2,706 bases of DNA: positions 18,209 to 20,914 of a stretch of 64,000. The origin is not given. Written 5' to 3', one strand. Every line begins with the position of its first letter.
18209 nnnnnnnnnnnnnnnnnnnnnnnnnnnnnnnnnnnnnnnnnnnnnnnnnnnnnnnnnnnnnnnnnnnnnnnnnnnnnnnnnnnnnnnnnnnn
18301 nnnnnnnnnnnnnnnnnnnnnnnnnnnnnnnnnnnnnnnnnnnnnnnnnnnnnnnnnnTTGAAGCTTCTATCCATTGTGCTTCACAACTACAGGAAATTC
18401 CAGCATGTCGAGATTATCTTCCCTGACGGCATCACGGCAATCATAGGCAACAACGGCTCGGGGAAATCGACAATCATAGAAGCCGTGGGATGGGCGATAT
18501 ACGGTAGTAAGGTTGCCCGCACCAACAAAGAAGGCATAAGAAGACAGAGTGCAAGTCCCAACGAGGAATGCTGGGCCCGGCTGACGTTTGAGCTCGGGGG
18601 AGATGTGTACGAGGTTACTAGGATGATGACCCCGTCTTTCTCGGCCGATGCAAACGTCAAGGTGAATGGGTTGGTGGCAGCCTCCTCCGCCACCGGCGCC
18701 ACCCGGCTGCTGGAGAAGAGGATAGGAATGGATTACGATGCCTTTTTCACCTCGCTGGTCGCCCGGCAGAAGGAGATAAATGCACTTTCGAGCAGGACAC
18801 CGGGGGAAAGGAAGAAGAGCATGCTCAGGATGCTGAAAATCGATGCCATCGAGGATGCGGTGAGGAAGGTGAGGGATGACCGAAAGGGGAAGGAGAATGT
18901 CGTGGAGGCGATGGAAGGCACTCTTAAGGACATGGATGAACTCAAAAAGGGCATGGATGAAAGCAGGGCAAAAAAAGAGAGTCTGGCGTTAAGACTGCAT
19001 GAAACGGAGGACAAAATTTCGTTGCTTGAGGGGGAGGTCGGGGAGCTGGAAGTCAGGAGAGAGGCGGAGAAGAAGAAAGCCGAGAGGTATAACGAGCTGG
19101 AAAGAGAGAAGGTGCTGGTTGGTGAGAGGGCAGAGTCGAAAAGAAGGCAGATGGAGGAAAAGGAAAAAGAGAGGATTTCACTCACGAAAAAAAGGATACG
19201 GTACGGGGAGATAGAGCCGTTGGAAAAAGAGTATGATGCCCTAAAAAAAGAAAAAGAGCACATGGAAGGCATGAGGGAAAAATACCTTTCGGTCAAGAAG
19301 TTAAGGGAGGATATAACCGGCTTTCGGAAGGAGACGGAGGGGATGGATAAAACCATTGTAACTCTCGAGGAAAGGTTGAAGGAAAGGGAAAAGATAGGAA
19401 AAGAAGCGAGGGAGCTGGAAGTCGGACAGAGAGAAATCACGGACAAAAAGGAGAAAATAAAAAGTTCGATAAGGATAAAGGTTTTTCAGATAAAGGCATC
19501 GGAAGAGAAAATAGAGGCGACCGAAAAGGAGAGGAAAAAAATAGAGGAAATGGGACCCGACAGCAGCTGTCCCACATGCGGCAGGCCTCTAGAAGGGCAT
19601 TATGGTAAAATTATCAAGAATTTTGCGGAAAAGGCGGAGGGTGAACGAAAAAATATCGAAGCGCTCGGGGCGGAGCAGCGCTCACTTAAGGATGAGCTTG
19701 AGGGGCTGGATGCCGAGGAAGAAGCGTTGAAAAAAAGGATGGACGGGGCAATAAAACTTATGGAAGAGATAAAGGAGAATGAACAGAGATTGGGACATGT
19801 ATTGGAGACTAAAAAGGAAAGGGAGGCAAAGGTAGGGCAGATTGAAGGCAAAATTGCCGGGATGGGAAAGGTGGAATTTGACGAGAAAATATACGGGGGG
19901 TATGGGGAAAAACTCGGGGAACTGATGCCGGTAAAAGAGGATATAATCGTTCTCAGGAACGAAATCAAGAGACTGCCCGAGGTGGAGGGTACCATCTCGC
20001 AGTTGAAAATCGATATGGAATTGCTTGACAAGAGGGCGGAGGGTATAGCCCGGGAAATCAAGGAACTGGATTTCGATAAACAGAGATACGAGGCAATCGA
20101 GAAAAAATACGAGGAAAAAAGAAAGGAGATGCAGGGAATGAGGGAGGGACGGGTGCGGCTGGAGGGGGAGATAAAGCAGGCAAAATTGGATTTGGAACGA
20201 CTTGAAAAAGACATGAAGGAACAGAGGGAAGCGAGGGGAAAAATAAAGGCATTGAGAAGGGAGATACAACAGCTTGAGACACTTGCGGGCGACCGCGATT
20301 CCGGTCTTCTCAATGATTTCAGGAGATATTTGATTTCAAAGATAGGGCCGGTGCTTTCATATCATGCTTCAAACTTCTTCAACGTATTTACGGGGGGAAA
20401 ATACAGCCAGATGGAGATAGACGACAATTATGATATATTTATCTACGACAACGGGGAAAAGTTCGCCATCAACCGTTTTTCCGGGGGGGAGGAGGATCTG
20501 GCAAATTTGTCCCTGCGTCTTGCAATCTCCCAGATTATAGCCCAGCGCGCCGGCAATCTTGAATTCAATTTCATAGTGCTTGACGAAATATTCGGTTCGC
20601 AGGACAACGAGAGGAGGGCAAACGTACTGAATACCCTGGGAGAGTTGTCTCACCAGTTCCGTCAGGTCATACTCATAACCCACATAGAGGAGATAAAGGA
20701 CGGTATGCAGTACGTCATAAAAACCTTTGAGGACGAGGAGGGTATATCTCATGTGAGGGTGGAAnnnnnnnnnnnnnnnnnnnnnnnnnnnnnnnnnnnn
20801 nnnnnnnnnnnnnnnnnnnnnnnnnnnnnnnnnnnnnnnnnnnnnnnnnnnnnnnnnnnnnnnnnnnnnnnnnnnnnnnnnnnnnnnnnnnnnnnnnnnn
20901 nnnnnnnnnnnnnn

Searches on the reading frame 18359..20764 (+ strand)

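Call 40: search_protein_families(library=ncbifam, proteins=[window:18359-20764:+], max_evalue=0.001)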
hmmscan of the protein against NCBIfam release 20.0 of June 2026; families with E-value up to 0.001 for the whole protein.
window:18359-20764:+ (802 aa): 30 families (the best 25 are shown)
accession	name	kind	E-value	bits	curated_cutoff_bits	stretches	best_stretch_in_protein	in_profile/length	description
NF003034.1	PRK03918.1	equivalog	1.1e-59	202.3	700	3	1-397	1-405/878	DNA double-strand break repair ATPase Rad50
NF041034.1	Rad50_Sulf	equivalog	2.3e-48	164.7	1000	2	470-789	546-857/872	DNA double-strand break repair ATPase Rad50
NF002244.0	PRK01156.1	equivalog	7.3e-44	150.1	847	2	4-398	4-389/895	DNA double-strand break repair ATPase Rad50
NF041035.1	Rad50_Halo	equivalog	3.7e-37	128.2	1000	3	1-351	1-362/883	DNA double-strand break repair ATPase Rad50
NF002572.0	PRK02224.1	equivalog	9.9e-35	120.1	1087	3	1-368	1-387/888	DNA double-strand break repair ATPase Rad50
TIGR00618.1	sbcc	subfamily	6.1e-34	117.1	478.5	2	1-394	1-405/1043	exonuclease subunit SbcC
NF045487.1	ASRP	equivalog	3.9e-23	81.9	300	3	223-503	123-403/593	archaea-specific SMC-related protein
NF041751.2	sbcc_Staph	equivalog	7.4e-19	67.2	920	1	682-786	892-992/1007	exonuclease subunit SbcC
NF053563.1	Rkd4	equivalog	3.2e-16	58.7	860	2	3-172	3-171/747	arcadin-4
NF045780.1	TrlF_fam_ATP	equivalog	3.6e-14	52.5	350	1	13-393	299-682/944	TrlF family AAA-like ATPase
TIGR00611.2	recf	equivalog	1.7e-13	50.5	172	2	5-64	3-62/339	DNA replication/repair protein RecF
TIGR02168.1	SMC_prok_B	equivalog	1.7e-12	46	567.35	1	16-46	16-46/1181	chromosome segregation protein SMC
NF010680.0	PRK14079.1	equivalog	5e-11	42.2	386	1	1-104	1-97/349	recombination protein F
NF041760.1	PtuA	equivalog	5.1e-10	38.9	500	1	2-43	51-92/524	retron Ec78 anti-phage system effector ATPase PtuA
TIGR02169.1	SMC_prok_A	equivalog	1.3e-08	33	729.4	1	6-47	5-47/1165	chromosome segregation protein SMC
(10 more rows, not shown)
